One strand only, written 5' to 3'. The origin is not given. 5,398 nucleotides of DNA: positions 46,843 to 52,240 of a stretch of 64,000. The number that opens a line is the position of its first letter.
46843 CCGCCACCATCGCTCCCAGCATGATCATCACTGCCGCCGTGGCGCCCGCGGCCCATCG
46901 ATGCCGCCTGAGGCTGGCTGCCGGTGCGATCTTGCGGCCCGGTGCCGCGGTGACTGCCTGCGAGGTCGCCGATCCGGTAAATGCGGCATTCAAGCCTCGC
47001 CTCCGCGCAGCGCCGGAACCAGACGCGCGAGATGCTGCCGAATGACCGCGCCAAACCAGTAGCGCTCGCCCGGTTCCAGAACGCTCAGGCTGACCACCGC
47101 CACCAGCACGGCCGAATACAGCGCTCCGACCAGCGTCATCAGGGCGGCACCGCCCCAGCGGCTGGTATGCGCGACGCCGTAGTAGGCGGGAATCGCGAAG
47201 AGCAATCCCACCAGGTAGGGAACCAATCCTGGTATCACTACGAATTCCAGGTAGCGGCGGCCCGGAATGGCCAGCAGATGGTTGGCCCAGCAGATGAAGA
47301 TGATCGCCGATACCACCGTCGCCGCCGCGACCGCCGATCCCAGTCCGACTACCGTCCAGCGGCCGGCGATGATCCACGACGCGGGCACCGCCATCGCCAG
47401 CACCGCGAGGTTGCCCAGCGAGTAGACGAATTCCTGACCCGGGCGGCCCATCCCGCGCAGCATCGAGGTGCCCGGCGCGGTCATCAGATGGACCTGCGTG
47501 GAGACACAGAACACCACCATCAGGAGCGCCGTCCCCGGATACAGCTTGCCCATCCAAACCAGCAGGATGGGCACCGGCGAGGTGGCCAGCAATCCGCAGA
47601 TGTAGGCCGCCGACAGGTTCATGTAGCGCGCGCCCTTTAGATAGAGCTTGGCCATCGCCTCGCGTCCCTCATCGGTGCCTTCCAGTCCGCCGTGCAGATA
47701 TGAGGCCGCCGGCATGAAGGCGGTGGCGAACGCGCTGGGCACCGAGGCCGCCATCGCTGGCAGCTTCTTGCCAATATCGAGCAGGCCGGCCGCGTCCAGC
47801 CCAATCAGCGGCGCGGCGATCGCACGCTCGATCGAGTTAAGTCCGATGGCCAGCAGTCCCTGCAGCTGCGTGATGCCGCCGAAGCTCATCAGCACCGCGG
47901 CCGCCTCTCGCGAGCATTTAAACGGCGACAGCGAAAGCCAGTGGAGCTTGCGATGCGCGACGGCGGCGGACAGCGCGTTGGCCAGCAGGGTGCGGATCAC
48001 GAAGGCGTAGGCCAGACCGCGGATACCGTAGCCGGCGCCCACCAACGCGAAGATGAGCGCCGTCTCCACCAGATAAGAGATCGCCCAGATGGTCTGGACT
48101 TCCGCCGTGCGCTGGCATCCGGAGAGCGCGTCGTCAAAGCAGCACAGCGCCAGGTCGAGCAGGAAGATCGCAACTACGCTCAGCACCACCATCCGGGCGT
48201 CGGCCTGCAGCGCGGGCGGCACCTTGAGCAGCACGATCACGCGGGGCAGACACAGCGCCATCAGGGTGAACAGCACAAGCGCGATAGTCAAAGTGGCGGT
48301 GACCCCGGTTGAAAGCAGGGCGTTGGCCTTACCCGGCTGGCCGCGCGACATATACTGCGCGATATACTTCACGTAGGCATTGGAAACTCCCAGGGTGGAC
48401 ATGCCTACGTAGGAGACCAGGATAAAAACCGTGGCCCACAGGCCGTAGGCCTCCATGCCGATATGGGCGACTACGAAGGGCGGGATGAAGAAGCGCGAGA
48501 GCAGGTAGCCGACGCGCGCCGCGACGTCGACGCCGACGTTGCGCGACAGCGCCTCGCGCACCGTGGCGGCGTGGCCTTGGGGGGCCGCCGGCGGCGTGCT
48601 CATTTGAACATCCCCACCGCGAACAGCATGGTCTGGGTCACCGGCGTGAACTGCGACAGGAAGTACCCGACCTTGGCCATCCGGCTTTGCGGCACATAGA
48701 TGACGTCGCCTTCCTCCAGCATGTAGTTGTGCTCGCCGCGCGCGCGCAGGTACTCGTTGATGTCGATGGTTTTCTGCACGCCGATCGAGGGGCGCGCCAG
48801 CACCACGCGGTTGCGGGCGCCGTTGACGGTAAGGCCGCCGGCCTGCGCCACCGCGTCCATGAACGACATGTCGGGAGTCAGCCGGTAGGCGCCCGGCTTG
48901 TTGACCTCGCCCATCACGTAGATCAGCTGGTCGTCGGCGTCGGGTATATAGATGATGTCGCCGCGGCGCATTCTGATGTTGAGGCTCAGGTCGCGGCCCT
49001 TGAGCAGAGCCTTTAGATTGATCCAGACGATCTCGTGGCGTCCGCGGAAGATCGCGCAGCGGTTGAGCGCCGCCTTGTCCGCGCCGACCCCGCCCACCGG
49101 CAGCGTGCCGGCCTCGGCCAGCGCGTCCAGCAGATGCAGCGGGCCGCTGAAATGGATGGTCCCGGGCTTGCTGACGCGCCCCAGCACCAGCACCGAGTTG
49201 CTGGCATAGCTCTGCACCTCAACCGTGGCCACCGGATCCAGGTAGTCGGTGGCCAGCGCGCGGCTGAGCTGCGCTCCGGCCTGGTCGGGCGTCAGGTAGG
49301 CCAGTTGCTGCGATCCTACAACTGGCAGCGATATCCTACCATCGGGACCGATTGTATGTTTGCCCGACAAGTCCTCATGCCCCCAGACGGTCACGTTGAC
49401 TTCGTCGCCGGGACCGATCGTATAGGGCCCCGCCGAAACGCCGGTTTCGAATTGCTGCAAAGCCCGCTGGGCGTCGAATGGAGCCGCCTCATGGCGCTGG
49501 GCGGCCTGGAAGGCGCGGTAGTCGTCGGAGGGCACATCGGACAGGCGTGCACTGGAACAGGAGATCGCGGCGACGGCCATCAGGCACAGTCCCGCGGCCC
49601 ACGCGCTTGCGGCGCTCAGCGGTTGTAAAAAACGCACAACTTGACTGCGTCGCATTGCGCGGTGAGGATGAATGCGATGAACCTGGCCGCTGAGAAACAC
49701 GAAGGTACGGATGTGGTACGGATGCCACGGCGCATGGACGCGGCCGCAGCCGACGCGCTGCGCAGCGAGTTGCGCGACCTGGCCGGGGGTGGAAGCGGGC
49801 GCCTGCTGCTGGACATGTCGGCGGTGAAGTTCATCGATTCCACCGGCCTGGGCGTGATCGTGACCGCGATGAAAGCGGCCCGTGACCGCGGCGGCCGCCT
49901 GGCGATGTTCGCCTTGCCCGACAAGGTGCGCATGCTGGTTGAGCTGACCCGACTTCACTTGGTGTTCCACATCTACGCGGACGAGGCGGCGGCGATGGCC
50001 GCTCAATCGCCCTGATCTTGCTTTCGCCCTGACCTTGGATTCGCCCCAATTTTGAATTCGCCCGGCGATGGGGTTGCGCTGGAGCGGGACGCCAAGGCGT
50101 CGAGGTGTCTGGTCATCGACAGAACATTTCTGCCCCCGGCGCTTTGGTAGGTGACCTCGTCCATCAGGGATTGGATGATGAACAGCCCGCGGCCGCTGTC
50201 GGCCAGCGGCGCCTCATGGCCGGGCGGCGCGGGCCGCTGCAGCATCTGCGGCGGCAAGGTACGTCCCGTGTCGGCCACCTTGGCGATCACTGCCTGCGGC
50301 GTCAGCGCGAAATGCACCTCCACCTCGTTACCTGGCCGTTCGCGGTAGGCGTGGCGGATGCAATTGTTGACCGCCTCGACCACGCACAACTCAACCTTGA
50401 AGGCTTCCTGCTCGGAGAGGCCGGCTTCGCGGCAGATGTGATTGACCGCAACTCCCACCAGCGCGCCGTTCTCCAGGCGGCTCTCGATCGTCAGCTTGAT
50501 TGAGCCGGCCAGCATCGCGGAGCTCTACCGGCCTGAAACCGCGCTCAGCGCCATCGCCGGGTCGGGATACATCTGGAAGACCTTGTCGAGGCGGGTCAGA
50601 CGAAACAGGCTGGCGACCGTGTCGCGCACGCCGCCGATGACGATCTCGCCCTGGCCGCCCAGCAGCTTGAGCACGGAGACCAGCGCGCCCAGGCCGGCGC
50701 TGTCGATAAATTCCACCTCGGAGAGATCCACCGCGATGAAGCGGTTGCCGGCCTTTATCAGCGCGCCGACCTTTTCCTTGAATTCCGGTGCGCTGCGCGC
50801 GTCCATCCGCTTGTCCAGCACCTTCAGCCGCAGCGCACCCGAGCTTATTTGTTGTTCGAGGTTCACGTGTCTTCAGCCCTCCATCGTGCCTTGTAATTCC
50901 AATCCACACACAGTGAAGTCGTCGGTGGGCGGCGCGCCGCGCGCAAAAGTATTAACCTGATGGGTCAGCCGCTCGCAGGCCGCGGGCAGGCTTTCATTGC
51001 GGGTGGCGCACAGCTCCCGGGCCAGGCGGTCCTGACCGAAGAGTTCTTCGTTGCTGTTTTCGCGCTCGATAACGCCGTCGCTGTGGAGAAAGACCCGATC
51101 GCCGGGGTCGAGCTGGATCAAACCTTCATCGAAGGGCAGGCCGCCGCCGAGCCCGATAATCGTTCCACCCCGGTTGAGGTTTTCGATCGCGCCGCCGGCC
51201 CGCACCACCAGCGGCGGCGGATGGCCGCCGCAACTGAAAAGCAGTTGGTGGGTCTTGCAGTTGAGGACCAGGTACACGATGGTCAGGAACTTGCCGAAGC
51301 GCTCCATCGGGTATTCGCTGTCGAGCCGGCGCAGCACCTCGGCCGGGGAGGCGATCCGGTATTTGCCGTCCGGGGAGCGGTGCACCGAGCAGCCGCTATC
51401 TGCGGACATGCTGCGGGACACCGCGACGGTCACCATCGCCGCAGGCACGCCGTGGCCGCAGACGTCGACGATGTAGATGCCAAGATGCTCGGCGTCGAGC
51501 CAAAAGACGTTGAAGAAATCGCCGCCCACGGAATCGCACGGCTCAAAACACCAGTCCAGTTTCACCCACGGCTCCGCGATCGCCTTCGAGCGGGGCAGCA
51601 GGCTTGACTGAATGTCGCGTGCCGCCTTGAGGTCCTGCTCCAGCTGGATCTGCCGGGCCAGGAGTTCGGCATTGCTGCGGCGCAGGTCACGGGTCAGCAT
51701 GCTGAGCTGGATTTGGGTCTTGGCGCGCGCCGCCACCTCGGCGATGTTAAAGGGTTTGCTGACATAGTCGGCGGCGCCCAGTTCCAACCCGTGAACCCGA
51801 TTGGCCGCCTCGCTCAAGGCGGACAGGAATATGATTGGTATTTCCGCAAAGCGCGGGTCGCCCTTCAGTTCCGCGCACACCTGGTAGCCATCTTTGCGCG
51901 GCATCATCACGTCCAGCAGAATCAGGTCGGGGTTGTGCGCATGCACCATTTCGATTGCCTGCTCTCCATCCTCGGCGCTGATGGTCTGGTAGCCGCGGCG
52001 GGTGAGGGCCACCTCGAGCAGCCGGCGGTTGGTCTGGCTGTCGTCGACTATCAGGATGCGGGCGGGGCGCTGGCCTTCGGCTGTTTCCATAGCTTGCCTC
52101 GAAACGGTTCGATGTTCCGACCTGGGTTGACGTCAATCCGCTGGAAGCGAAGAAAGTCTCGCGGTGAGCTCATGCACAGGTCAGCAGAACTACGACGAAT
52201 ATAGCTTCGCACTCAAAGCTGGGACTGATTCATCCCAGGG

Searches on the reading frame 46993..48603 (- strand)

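Call 10: search_protein_families(library=pfam, proteins=[window:46993-48603:-], max_evalue=0.001)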
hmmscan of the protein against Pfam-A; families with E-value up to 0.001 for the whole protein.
window:46993-48603:- (537 aa): 1 family
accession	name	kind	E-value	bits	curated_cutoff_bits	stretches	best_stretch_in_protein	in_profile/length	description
PF01554.23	MatE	-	2.7e-06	27.6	24.9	1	37-183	12-158/161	MatE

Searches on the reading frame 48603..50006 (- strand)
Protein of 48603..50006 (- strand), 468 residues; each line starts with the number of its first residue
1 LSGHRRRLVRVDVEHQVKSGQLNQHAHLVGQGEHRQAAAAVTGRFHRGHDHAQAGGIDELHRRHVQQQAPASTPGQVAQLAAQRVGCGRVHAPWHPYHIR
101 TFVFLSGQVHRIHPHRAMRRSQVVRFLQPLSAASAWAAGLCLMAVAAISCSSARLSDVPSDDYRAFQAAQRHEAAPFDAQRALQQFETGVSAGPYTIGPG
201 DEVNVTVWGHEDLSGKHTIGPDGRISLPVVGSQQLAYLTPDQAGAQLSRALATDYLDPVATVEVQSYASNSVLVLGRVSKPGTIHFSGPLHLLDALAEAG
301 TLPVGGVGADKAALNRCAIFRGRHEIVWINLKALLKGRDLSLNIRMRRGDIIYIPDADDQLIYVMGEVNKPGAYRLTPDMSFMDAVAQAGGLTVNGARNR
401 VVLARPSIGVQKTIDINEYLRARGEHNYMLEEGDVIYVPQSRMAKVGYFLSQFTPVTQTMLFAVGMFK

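Call 10: search_protein_families(library=pfam, proteins=[window:48603-50006:-], max_evalue=0.001)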
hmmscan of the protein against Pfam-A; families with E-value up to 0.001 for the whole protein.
window:48603-50006:- (468 aa): 3 families
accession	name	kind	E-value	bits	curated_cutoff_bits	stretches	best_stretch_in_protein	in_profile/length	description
PF22461.2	SLBB_2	-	1.6e-23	83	27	2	360-438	1-79/79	SLBB domain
PF02563.21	Poly_export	-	2.8e-20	72.7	28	1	193-264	5-76/77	Polysaccharide biosynthesis/export protein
PF10531.15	SLBB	-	4.1e-20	71.8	27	1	362-405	2-45/55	SLBB domain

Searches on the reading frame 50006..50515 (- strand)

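Call 58: search_protein_families(library=pfam, proteins=[window:50006-50515:-], max_evalue=0.01)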
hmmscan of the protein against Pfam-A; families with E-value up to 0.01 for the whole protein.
window:50006-50515:- (170 aa): 2 families
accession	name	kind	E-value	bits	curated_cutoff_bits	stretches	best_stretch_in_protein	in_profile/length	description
PF13581.12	HATPase_c_2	-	7.6e-29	100.7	27.4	1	11-135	2-126/127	Histidine kinase-like ATPase domain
PF02518.31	HATPase_c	-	4e-06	27.7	26.4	1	41-126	6-96/111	Histidine kinase-, DNA gyrase B-, and HSP90-like ATPase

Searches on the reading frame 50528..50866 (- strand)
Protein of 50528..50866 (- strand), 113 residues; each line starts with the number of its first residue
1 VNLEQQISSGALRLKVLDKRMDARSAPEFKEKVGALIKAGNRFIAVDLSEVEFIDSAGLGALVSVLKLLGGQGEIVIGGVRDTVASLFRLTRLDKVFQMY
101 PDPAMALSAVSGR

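Call 58: search_protein_families(library=pfam, proteins=[window:50528-50866:-], max_evalue=0.01)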
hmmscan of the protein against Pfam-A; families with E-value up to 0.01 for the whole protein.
window:50528-50866:- (113 aa): 2 families
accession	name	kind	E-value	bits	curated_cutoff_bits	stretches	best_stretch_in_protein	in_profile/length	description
PF01740.26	STAS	-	2.4e-16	59.8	22.6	1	17-103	15-103/106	STAS domain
PF13466.11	STAS_2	-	6e-14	52.4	29.2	1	17-94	3-80/80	STAS domain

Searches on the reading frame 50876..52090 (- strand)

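Call 10: search_protein_families(library=pfam, proteins=[window:50876-52090:-], max_evalue=0.001)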
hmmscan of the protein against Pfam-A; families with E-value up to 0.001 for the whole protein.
window:50876-52090:- (405 aa): 2 families
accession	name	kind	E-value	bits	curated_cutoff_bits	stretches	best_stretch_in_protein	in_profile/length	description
PF07228.17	SpoIIE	-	4.1e-41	141.5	25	1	200-398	2-190/192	Stage II sporulation protein E (SpoIIE)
PF00072.30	Response_reg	-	4.4e-30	104.5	30.2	1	12-122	1-109/111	Response regulator receiver domain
